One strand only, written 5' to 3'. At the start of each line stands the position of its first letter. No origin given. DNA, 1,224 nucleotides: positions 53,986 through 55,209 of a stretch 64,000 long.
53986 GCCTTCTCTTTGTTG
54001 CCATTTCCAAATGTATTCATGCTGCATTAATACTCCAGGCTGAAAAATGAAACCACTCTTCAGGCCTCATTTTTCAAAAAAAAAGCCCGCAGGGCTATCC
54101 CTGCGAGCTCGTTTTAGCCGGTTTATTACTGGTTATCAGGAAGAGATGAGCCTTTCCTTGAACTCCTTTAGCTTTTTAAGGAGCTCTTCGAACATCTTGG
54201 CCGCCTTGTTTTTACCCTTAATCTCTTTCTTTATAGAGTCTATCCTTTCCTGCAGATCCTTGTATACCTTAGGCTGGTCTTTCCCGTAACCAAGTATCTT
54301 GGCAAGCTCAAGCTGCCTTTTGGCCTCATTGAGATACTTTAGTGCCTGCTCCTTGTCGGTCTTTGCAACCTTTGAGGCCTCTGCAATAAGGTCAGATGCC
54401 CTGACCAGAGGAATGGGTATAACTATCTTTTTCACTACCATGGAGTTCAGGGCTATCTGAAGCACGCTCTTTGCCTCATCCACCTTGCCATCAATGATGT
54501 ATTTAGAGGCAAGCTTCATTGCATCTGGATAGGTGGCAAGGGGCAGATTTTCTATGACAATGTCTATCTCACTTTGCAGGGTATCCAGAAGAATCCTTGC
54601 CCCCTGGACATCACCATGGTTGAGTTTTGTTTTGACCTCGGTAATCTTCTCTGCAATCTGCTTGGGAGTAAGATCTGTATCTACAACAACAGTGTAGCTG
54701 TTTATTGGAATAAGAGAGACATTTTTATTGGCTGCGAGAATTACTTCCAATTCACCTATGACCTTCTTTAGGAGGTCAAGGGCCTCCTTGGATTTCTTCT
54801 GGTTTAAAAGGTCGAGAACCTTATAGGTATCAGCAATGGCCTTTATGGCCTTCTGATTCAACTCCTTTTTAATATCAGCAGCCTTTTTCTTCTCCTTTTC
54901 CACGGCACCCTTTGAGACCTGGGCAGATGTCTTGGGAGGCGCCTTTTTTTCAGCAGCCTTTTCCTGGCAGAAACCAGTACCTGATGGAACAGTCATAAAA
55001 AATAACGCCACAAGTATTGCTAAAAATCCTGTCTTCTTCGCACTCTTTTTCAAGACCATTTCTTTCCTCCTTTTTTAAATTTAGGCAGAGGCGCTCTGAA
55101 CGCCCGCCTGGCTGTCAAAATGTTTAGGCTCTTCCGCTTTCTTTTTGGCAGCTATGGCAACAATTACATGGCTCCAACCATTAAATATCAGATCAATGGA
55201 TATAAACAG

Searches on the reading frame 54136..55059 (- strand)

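Call 19: search_protein_families(library=pfam, proteins=[window:54136-55059:-], max_evalue=0.00001)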
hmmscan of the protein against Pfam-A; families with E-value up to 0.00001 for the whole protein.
window:54136-55059:- (307 aa): 1 family
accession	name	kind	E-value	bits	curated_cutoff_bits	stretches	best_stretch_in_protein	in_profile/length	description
PF10938.13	YfdX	-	2.7e-34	118.8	26.6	1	74-211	1-147/149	YfdX protein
